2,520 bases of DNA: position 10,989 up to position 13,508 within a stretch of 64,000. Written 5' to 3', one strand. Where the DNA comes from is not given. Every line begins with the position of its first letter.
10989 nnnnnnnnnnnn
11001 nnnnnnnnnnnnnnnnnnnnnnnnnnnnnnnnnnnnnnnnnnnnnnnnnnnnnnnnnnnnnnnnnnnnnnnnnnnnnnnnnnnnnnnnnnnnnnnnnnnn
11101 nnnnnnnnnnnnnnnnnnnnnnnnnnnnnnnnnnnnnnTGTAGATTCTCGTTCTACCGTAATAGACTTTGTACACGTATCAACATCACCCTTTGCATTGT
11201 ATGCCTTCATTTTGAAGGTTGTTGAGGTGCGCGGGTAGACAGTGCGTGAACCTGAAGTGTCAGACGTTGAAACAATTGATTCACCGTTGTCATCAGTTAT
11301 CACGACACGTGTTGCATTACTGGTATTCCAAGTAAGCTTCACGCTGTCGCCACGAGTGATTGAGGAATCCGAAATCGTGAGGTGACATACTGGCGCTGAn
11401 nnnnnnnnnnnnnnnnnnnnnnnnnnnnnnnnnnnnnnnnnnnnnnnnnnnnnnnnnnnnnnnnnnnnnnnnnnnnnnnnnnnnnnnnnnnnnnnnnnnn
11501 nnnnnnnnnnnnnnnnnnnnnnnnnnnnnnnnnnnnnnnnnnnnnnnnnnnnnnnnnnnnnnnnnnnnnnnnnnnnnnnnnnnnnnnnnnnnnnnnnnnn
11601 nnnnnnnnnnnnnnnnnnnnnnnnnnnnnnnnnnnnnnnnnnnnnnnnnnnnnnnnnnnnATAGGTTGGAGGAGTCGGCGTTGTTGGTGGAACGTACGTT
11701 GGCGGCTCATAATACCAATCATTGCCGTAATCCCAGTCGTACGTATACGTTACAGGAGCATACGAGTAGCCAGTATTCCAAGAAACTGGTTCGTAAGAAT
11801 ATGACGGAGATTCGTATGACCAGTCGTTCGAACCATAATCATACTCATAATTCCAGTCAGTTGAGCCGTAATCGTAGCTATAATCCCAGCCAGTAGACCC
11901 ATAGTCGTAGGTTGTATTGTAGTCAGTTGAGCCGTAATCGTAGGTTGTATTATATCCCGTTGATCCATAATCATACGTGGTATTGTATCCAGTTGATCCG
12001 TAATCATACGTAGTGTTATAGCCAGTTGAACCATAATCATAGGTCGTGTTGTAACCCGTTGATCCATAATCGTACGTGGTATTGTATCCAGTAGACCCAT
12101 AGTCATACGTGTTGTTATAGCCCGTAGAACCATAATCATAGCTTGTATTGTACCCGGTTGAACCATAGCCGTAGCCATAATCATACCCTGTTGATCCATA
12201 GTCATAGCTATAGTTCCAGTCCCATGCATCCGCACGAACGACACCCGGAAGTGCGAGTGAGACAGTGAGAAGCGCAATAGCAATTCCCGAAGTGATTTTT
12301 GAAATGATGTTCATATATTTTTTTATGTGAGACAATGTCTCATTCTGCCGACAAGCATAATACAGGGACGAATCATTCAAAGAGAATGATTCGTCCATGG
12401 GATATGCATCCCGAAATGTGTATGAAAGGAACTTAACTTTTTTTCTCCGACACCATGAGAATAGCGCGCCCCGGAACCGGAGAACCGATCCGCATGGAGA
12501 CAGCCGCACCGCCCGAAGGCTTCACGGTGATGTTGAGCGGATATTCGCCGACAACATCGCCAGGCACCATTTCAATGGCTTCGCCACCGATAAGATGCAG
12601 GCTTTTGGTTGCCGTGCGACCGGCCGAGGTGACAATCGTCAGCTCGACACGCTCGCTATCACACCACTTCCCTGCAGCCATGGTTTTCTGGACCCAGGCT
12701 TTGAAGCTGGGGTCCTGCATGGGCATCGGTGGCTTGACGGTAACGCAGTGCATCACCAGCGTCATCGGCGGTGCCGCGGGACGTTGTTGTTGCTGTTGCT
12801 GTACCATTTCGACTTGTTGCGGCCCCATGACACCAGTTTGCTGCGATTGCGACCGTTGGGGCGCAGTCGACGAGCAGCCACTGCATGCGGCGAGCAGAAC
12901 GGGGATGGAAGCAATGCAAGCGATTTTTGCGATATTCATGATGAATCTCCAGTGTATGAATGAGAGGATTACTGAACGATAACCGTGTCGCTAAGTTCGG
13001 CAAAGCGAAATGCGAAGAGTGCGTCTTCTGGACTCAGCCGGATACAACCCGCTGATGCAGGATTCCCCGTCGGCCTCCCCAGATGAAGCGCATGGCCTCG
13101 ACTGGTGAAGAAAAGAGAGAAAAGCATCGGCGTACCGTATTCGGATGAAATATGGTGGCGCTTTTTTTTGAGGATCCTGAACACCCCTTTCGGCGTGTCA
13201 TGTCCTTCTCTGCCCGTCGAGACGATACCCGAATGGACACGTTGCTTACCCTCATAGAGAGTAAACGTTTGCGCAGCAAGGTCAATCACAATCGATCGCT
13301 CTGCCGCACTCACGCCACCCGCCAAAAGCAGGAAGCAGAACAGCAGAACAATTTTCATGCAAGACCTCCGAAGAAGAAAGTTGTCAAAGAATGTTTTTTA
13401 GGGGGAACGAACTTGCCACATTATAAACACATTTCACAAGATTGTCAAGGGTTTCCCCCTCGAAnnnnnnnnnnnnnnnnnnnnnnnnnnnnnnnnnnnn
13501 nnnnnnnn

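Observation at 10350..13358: Cell-envelope operon: L,D-transpeptidase – lipoprotein – 654-aa surface protein with three repeat tiers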

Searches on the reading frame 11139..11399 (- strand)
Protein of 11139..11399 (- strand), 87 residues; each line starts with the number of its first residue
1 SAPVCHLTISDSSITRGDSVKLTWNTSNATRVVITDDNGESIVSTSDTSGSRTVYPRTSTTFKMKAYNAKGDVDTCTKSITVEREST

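Call 61: predict_structure(alignment_id=A3)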
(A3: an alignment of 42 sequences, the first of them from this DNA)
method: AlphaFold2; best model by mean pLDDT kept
length: 87 residues; sequences in the alignment: 42
mean_pLDDT: 96.9   pTM: 0.85
mean pLDDT of the five models: 96.9, 96.7, 96.5, 96.3, 95.9
residues with pLDDT >= 90: 84; 70-90: 2; 50-70: 1; < 50: 0
segments of 3 or more residues with pLDDT < 50: none
pLDDT, mean of each block of 10 residues (from residue 1): 98 97 98 98 98 97 98 98 86
secondary structure, 60 per line:
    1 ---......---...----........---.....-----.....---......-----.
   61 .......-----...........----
elements in order: E4-9 E13-15 E20-27 E31-35 E41-45 E49-54 E60-67 E73-83

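Call 65: fold_search(model_id=the predicted structure, library=pdb)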
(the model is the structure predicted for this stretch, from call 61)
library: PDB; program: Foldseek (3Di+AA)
matches with E <= 10: 1717; with E <= 0.001: 10
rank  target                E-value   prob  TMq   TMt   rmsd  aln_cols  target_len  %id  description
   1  2oxg_E                6.4e-05  1.00  0.73  0.65   3.2       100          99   18  The SoxYZ Complex of Paracoccus pantotrophus (released 2007-05-22)
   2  2ox5_E                1.4e-04  1.00  0.74  0.65   2.8       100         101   18  The SoxYZ complex of Paracoccus pantotrophus (released 2007-05-22)
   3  2ox5_A                4.3e-04  1.00  0.74  0.61   2.7       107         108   17  The SoxYZ complex of Paracoccus pantotrophus (released 2007-05-22)
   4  2oxg_C                5.0e-04  1.00  0.72  0.63   3.3       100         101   17  The SoxYZ Complex of Paracoccus pantotrophus (released 2007-05-22)
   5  2ox5_C                5.0e-04  1.00  0.72  0.62   3.4       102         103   17  The SoxYZ complex of Paracoccus pantotrophus (released 2007-05-22)
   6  3pe9_B                5.2e-04  1.00  0.73  0.74   2.4        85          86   20  Structures of Clostridium thermocellum CbhA fibronectin(III)-like modules (released 2011-11-23)
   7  2oxh_A                6.4e-04  1.00  0.72  0.60   3.2       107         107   16  The SOXYZ Complex of Paracoccus Pantotrophus (released 2007-05-22)
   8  3pe9_A                7.1e-04  1.00  0.72  0.70   2.5        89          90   19  Structures of Clostridium thermocellum CbhA fibronectin(III)-like modules (released 2011-11-23)
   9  2oxh_F                8.3e-04  1.00  0.78  0.61   2.2        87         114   15  The SOXYZ Complex of Paracoccus Pantotrophus (released 2007-05-22)
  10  3pdd                  8.8e-04  1.00  0.73  0.37   2.6        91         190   20  Structures of Clostridium thermocellum CbhA fibronectin(III)-like modules (released 2011-11-23)
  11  5icu                  1.1e-03  1.00  0.49  0.44   5.2       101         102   17  The crystal structure of CopC from Methylosinus trichosporium OB3b (released 2016-04-06)
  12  2oxh_B                1.1e-03  1.00  0.78  0.60   2.2        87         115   15  The SOXYZ Complex of Paracoccus Pantotrophus (released 2007-05-22)
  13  2oxh_D                1.2e-03  1.00  0.78  0.63   2.2        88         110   12  The SOXYZ Complex of Paracoccus Pantotrophus (released 2007-05-22)
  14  2oxg_D                1.2e-03  1.00  0.73  0.59   3.1        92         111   12  The SoxYZ Complex of Paracoccus pantotrophus (released 2007-05-22)
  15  2oxh_Y                1.3e-03  1.00  0.70  0.57   3.0        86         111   13  The SOXYZ Complex of Paracoccus Pantotrophus (released 2007-05-22)
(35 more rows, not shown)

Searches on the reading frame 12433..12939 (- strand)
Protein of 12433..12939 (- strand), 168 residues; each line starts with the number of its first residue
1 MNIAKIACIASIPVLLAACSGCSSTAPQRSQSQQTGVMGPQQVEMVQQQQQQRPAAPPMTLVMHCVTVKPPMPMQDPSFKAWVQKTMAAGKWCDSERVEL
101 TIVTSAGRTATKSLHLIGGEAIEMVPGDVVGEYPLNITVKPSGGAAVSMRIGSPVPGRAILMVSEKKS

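Call 4: search_protein_families(library=pfam, proteins=[window:12433-12939:-], max_evalue=0.1)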
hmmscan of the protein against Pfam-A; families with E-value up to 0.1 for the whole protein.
window:12433-12939:- (168 aa): 0 families

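Call 5: search_protein_families(library=ncbifam, proteins=[window:12433-12939:-], max_evalue=0.1)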
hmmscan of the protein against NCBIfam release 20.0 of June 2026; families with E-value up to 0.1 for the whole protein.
window:12433-12939:- (168 aa): 0 families

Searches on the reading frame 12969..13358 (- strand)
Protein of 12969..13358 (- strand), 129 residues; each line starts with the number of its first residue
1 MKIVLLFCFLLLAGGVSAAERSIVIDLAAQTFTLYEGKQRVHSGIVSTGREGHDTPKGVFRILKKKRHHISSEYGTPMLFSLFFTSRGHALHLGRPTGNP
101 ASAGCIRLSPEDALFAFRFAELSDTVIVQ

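Call 4: search_protein_families(library=pfam, proteins=[window:12969-13358:-], max_evalue=0.1)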
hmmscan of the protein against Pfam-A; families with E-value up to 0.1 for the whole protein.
window:12969-13358:- (129 aa): 1 family
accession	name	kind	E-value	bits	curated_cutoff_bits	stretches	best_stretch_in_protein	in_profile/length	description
PF03734.19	YkuD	-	3.7e-18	67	23.4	1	21-128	2-146/146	L,D-transpeptidase catalytic domain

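Call 5: search_protein_families(library=ncbifam, proteins=[window:12969-13358:-], max_evalue=0.1)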
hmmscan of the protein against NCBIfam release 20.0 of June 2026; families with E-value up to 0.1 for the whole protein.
window:12969-13358:- (129 aa): 5 families
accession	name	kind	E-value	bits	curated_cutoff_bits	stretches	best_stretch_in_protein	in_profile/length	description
NF004785.0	PRK06132.1-2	subfamily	9.7e-24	84.2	169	1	22-128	64-171/353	hypothetical protein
NF004786.0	PRK06132.1-3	equivalog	7.9e-20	71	329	1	19-128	27-138/418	hypothetical protein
NF009120.0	PRK12472.1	subfamily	9.8e-15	54.3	369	1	24-115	57-149/508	hypothetical protein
NF004787.0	PRK06132.1-4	equivalog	9.8e-14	50.9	409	1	22-123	59-161/347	hypothetical protein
NF040925.1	LD_carbox_ElsL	exception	0.0018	18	270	0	20-68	5-57/164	cell wall-recycling L,D-carboxypeptidase ElsL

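Call 87: find_homologous_proteins(query=window:12969-13358:-, max_evalue=0.00001)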
Query window:12969-13358:- (129 aa): 11 proteins with E <= 0.00001 among 24 candidates.
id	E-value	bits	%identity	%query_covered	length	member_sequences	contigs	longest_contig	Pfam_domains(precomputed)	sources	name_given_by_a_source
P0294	6.3e-79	280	100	100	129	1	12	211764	PF03734.20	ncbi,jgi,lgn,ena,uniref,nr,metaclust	ncbi:hypothetical protein A3C87_03090 [Candidatus Kaiserbacteria bacterium RIFCSPHIGHO2_02_FULL_49_3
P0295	1.9e-58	214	79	100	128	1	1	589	PF03734.20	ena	-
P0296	1.4e-48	182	68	99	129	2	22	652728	PF03734.20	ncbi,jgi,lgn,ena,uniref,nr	ncbi:hypothetical protein A3C89_00505 [Candidatus Kaiserbacteria bacterium RIFCSPHIGHO2_02_FULL_50_5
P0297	1.9e-39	153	57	100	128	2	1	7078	PF03734.20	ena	-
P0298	2.3e-17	81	51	71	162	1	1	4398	PF03734.20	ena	-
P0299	3.4e-17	81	49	80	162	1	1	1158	PF03734.20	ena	-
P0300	1.0e-14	73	36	85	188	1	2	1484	PF03734.20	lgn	-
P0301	1.6e-14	72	36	85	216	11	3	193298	PF03734.20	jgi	jgi:hypothetical protein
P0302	1.0e-13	70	34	84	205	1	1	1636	PF03734.20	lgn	-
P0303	4.3e-13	68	34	85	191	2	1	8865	PF03734.20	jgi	jgi:lipoprotein-anchoring transpeptidase ErfK/SrfK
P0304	7.0e-10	57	32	98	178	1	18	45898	PF03734.20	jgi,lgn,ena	jgi:lipoprotein-anchoring transpeptidase ErfK/SrfK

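Call 88: find_encoding_contigs(protein=P0296, flank=10000, max_places=3)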
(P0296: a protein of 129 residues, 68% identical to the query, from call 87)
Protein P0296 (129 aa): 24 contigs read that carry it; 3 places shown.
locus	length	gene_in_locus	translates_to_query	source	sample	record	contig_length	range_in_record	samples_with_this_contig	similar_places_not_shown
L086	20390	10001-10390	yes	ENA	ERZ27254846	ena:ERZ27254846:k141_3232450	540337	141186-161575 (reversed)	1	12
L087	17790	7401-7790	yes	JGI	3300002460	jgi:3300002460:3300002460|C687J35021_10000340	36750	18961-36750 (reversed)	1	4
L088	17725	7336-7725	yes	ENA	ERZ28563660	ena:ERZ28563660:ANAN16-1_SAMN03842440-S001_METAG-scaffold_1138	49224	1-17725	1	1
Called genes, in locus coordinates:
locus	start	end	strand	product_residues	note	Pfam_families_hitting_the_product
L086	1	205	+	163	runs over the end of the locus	-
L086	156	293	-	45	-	-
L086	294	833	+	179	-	PF01765:RRF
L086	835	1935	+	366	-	PF02163:Peptidase_M50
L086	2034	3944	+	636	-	PF24681:Kelch_KLHDC2_KLHL20_DRC7, PF13415:Beta-prop_FBX42 (weak), PF24981:Beta-prop_ATRN-LZTR1, PF24996:NANM (faint), PF01344:Kelch_1 (faint), PF13964:Beta-prop_Calicin, PF24681:Kelch_KLHDC2_KLHL20_DRC7, PF13415:Beta-prop_FBX42 (weak), +1 more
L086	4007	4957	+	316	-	PF01988:VIT1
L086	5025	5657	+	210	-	-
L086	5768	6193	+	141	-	-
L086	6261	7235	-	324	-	PF00403:HMA (weak), PF13386:DsbD_2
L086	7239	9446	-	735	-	PF00403:HMA, PF00122:E1-E2_ATPase, PF00702:Hydrolase, PF08282:Hydrolase_3 (weak)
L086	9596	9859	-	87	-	PF02583:Trns_repr_metal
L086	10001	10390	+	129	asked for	PF03734:YkuD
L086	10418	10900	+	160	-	-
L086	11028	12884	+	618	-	-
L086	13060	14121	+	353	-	PF01594:AI-2E_transport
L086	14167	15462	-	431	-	PF00275:EPSP_synthase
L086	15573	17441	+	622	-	PF01411:tRNA-synt_2c, PF07973:tRNA_SAD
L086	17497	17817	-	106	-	-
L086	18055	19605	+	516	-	PF13632:Glyco_trans_2_3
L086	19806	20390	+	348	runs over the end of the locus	-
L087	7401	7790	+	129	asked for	PF03734:YkuD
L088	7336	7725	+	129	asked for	PF03734:YkuD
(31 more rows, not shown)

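Call 89: find_encoding_contigs(protein=P0298, flank=5000, max_places=2)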
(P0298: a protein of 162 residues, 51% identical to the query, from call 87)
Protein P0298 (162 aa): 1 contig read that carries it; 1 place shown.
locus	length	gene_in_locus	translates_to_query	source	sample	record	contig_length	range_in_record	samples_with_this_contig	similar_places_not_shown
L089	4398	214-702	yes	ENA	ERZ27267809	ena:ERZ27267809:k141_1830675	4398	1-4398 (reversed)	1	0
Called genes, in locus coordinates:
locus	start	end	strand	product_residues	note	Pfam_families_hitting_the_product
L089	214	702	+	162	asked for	PF03734:YkuD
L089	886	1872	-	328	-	PF00753:Lactamase_B (weak), PF12706:Lactamase_B_2 (weak)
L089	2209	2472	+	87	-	-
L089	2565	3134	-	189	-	PF03449:GreA_GreB_N, PF01272:GreA_GreB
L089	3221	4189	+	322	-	PF04909:Amidohydro_2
